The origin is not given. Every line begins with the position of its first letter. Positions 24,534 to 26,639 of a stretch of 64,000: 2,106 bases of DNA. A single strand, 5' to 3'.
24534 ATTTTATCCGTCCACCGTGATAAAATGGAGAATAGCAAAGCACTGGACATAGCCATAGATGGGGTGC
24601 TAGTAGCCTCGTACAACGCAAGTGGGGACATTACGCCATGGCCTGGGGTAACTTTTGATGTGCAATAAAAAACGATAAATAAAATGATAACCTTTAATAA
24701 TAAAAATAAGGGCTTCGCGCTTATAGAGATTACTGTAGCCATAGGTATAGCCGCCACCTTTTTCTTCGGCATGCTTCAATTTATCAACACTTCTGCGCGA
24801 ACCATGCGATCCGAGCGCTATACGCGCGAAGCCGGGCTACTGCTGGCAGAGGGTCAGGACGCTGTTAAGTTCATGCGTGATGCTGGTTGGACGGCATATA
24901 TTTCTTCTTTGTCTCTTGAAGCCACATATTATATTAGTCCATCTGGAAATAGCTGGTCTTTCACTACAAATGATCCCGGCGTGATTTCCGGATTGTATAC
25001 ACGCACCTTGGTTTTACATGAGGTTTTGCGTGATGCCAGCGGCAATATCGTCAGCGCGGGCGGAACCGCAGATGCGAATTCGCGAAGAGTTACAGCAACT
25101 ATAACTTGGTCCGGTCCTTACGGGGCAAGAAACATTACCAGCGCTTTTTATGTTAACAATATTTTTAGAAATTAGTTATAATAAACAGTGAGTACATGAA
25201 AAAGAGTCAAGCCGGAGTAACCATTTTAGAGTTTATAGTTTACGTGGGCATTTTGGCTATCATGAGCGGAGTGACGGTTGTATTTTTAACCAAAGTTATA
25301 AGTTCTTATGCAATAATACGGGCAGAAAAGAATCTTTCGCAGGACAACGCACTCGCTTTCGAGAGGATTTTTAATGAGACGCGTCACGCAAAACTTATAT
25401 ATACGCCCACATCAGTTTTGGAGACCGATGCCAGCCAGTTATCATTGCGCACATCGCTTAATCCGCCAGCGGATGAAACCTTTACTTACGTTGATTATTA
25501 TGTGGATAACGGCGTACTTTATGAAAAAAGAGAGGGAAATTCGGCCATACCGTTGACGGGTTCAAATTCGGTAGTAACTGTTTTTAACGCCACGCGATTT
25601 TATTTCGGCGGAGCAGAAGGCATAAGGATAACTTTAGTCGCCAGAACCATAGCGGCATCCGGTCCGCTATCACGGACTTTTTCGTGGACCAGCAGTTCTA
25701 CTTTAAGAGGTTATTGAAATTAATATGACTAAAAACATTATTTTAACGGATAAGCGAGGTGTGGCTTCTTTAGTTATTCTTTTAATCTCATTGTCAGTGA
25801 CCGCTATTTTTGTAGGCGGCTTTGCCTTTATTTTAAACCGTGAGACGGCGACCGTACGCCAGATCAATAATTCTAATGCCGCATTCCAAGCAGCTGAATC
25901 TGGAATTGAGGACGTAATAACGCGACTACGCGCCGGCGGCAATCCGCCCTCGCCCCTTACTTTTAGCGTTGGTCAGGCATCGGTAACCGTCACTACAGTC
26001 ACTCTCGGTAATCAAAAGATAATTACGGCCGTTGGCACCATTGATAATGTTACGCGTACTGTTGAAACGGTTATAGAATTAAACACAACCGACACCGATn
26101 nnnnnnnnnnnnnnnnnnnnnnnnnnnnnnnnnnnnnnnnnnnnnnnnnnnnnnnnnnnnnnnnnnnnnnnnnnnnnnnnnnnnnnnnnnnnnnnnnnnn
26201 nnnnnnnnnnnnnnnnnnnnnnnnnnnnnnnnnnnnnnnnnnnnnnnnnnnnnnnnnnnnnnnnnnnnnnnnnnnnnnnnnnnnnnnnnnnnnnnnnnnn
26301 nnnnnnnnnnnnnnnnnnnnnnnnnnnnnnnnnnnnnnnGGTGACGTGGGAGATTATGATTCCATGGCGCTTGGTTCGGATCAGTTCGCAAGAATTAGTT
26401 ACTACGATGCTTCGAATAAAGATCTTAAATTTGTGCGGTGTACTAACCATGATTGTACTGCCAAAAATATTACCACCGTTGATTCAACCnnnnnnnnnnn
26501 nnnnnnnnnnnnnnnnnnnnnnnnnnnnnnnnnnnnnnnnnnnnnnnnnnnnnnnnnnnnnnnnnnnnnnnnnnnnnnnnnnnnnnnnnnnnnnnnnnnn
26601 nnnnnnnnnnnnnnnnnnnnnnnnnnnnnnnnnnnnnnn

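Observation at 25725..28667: PilX-like N-terminus fused to seven tandem Cys-containing ~50-aa repeats inside a T4P operon: candidate propeller-type pilus tip adhesin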

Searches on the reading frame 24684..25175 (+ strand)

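Call 3: search_protein_families(library=pfam, proteins=[window:24684-25175:+], max_evalue=0.1)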
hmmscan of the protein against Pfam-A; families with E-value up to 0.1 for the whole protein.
window:24684-25175:+ (163 aa): 1 family
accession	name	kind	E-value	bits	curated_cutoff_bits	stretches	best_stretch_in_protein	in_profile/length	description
PF07963.17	N_methyl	-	0.0014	18.6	21.2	1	6-27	2-23/27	Prokaryotic N-terminal methylation motif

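Call 8: search_protein_families(library=ncbifam, proteins=[window:24684-25175:+], max_evalue=0.1)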
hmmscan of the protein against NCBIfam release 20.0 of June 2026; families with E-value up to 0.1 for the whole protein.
window:24684-25175:+ (163 aa): 7 families
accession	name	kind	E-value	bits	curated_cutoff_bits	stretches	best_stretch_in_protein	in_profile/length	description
TIGR02598.1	TIGR02598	subfamily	0.0011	19.2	51.4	1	10-44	1-35/151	Verru_Chthon cassette protein B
NF041775.1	typeIV_PilA_Myxo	equivalog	0.0067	16.4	400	1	3-51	5-54/214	type IV pilin protein PilA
TIGR01711.1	gspJ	equivalog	0.0068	16.2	64.85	1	9-64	1-53/192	type II secretion system minor pseudopilin GspJ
NF007848.0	PRK10557.1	equivalog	0.032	13.6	120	1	5-47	7-50/192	prepilin peptidase-dependent protein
TIGR02523.1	type_IV_pilV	equivalog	0.056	13.9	52.2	0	9-142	2-138/139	type IV pilus modification protein PilV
TIGR02532.1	IV_pilin_GFxxxE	domain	0.063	13.2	16.3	0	9-26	2-19/24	prepilin-type N-terminal cleavage/methylation domain-containing protein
NF041013.1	T4P_ComGE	equivalog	0.083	13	49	0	6-43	1-38/83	competence type IV pilus minor pilin ComGE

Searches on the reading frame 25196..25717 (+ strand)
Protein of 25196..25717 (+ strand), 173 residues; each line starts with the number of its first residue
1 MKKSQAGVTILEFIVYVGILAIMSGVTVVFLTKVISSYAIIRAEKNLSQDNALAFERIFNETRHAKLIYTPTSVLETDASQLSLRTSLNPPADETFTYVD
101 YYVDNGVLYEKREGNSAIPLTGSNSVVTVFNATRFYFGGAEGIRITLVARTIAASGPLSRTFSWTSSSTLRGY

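Call 3: search_protein_families(library=pfam, proteins=[window:25196-25717:+], max_evalue=0.1)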
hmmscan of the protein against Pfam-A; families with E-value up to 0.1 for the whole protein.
window:25196-25717:+ (173 aa): 1 family
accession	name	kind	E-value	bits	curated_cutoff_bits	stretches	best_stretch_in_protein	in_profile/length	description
PF07963.17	N_methyl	-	0.0039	17.2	21.2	1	3-26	2-25/27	Prokaryotic N-terminal methylation motif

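Call 8: search_protein_families(library=ncbifam, proteins=[window:25196-25717:+], max_evalue=0.1)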
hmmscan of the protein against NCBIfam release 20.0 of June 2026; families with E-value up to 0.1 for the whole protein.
window:25196-25717:+ (173 aa): 1 family
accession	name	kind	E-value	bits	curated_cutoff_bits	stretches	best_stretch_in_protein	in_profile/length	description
NF007862.0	PRK10574.1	equivalog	0.088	12.9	138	0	3-29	2-28/145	prepilin peptidase-dependent pilin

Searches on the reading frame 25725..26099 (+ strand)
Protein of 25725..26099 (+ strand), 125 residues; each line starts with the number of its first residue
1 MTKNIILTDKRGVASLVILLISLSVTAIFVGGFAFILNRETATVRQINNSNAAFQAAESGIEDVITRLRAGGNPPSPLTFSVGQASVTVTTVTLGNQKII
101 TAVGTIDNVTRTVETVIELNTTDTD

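Call 18: search_protein_families(library=pfam, alignment_id=A2, max_evalue=1)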
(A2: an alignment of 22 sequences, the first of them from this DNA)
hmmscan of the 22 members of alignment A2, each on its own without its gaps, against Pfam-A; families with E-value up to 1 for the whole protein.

A. member 1, seq(125 aa): 0 families

B. families by the number of members that match (of 22 scanned): 24 families
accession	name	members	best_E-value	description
PF14341.11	PilX_N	4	0.00042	PilX N-terminal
PF05751.16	FixH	2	0.0006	FixH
PF13624.11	SurA_N_3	1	0.0061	SurA-like N-terminal domain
PF02203.21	TarH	1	0.024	Tar ligand binding domain homologue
PF08507.15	COPI_assoc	1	0.026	COPI associated protein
PF22190.2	TTHA0829-like_ACT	1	0.037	TTHA0829-like ACT domain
PF07568.18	HisKA_2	1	0.037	Histidine kinase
PF19388.4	DUF5963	1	0.04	Family of unknown function (DUF5963)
PF03904.18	DUF334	1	0.042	Domain of unknown function (DUF334)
PF03880.21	DbpA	1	0.046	DbpA RNA binding domain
PF22487.1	CRASP-2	1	0.046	Complement regulator-acquiring surface protein 2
PF17843.6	MycE_N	1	0.048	MycE methyltransferase N-terminal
PF04995.19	CcmD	1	0.051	Heme exporter protein D (CcmD)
PF19865.4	DUF6338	1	0.055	Family of unknown function (DUF6338)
PF10039.14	DUF2275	1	0.07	Predicted integral membrane protein (DUF2275)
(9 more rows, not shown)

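Call 19: search_solved_structures(query=A2, max_evalue=10, show_alignments=2)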
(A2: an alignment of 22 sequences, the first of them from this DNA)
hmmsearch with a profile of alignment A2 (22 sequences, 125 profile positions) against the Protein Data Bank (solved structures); distinct sequences matched with E-value up to 10: 2.
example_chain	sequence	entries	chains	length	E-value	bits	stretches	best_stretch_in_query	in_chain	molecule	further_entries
2xgf_A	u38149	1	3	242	0.15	14.9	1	78-114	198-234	LONG TAIL FIBER PROTEIN P37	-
9hmf_O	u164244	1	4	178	0.28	14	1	5-48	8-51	Flagellar protein FliL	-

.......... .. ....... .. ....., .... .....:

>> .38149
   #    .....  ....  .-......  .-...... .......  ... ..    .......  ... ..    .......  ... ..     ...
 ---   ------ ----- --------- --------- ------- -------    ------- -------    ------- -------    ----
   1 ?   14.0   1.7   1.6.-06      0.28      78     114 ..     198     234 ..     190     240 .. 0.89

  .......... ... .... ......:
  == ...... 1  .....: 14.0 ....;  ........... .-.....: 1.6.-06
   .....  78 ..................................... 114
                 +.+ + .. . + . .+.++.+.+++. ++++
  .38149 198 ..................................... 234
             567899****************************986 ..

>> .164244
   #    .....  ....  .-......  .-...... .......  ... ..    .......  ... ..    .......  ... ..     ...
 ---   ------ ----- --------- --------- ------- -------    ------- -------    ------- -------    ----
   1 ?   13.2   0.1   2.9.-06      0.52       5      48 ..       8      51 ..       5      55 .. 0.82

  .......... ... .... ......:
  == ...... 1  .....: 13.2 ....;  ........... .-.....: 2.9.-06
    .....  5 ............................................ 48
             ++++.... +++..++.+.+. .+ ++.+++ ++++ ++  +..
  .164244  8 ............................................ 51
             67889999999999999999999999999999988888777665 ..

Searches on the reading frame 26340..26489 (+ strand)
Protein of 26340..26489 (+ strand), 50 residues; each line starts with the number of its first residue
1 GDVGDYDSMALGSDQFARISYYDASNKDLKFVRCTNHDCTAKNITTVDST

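Call 56: search_solved_structures(query=A4, max_evalue=10, show_alignments=2)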
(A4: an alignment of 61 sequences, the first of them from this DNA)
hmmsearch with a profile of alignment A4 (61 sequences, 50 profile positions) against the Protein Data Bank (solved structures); distinct sequences matched with E-value up to 10: 7.
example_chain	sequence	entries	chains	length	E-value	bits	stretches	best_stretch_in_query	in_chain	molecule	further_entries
5x2m_B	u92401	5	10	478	0.71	12.8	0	7-21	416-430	Taste receptor, type 1, member 3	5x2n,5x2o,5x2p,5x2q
6az3_p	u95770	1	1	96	0.75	12.7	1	30-47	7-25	60S ribosomal protein L44, putative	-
7osu_A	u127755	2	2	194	0.77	12.7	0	14-30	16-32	sTIM11noCys-SB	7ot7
3jcs_n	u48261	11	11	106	0.87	12.5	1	30-47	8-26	ribosomal protein L44e | eL42 | Putative 60S ribosomal protein L44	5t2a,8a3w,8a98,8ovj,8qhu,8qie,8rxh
8cgm_A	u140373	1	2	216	1.1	12.2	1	8-37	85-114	Outer membrane lipoprotein carrier protein LolA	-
5mum_A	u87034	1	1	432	1.7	11.6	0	8-35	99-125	BACINT_00347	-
5mvh_A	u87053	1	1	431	5.4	10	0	6-20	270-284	BACCELL_00856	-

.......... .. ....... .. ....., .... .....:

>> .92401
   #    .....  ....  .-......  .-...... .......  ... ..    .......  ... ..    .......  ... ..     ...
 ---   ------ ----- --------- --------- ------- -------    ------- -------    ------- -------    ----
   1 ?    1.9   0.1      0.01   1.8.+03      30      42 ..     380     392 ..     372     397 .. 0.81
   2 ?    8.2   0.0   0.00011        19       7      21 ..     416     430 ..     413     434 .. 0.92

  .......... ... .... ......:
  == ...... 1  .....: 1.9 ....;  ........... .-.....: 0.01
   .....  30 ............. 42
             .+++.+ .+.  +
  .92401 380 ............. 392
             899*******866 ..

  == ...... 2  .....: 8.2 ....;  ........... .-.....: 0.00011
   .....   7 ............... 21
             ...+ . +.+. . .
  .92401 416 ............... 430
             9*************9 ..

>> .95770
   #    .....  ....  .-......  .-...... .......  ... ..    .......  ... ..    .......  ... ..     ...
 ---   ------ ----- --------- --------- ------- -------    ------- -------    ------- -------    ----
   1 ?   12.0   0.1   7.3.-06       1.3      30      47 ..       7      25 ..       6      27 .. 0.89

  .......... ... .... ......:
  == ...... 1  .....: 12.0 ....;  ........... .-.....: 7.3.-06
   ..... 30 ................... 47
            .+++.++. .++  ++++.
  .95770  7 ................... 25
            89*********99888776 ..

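Call 64: search_protein_representatives(alignment_id=A4)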
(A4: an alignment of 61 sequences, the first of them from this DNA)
Query: 61 sequences, 50 profile positions. Proteins with E-value up to 0.001 (for the whole library): 25723; up to 1e-10: 17758; up to 1e-30: 8385. The best 150 are listed.
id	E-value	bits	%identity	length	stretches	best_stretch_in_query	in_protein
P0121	0.0e+00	1322.2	-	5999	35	2-50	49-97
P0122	0.0e+00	1284.7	-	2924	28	1-50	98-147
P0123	0.0e+00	1047.7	-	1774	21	2-49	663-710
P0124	2.0e-264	869.5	-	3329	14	1-50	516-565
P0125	1.2e-259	854.1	-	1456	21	1-49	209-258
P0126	3.2e-255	840.0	-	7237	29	1-49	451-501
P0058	9.9e-255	838.4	-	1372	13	1-50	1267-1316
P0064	5.5e-253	832.9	-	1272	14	1-50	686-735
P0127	8.6e-251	825.8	-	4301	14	1-50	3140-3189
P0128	1.1e-247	815.8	-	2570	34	2-36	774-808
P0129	5.9e-243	800.7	-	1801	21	1-32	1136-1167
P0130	6.3e-243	800.6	-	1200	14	1-49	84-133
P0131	4.3e-240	791.6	-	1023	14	1-49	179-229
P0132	5.2e-239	788.1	-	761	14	1-50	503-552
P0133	1.2e-237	783.7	-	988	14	1-49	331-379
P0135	4.8e-233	769.0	-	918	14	2-48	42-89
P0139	2.3e-229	757.2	-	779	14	1-49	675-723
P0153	2.7e-208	689.8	-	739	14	2-49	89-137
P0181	3.5e-177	590.1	-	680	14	1-49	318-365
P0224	1.2e-147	495.6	-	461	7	1-49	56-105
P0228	2.1e-145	488.4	-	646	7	1-50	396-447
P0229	2.4e-145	488.2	-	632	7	1-50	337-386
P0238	4.2e-143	481.0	-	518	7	1-49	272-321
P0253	3.5e-140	471.7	-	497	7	1-49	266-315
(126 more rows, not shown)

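Call 65: list_cluster_members(proteins=[P0224, P0253, P0238, P0132, P0135, P0139, P0229, P0228, P0181, P0153])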
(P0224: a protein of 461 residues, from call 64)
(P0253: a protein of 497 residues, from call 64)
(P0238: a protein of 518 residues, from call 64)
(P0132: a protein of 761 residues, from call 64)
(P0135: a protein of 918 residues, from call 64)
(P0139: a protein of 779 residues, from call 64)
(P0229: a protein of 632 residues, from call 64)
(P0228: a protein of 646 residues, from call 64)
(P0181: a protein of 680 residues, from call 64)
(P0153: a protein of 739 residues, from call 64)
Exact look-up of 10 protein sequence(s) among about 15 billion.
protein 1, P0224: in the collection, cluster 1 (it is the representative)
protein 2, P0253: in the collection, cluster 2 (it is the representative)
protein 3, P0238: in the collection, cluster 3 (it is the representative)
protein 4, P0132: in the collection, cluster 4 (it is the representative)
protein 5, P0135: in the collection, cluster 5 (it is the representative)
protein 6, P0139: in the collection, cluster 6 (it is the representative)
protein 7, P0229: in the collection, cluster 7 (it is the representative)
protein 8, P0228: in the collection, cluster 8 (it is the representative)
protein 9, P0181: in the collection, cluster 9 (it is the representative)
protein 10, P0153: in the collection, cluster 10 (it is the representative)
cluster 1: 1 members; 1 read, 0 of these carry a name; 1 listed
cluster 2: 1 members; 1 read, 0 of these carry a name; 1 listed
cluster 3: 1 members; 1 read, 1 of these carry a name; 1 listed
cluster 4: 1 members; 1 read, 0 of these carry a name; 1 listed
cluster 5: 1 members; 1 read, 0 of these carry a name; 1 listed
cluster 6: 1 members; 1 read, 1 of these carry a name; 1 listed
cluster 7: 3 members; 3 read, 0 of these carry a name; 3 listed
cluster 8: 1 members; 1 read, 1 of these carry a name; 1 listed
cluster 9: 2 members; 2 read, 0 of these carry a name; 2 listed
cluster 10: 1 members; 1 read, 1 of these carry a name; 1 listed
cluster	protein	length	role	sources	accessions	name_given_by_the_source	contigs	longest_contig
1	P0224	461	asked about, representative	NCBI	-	-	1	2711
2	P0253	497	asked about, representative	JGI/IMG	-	-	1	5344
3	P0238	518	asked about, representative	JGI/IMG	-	hypothetical protein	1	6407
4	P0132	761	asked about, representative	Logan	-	-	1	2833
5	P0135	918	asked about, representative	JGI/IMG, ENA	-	-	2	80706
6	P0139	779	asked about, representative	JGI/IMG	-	hypothetical protein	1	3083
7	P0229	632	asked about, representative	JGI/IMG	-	-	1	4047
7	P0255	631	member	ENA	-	-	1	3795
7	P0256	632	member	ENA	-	-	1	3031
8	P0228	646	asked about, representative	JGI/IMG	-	hypothetical protein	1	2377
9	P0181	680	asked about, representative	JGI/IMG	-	-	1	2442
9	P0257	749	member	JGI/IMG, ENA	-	-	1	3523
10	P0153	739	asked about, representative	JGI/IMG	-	hypothetical protein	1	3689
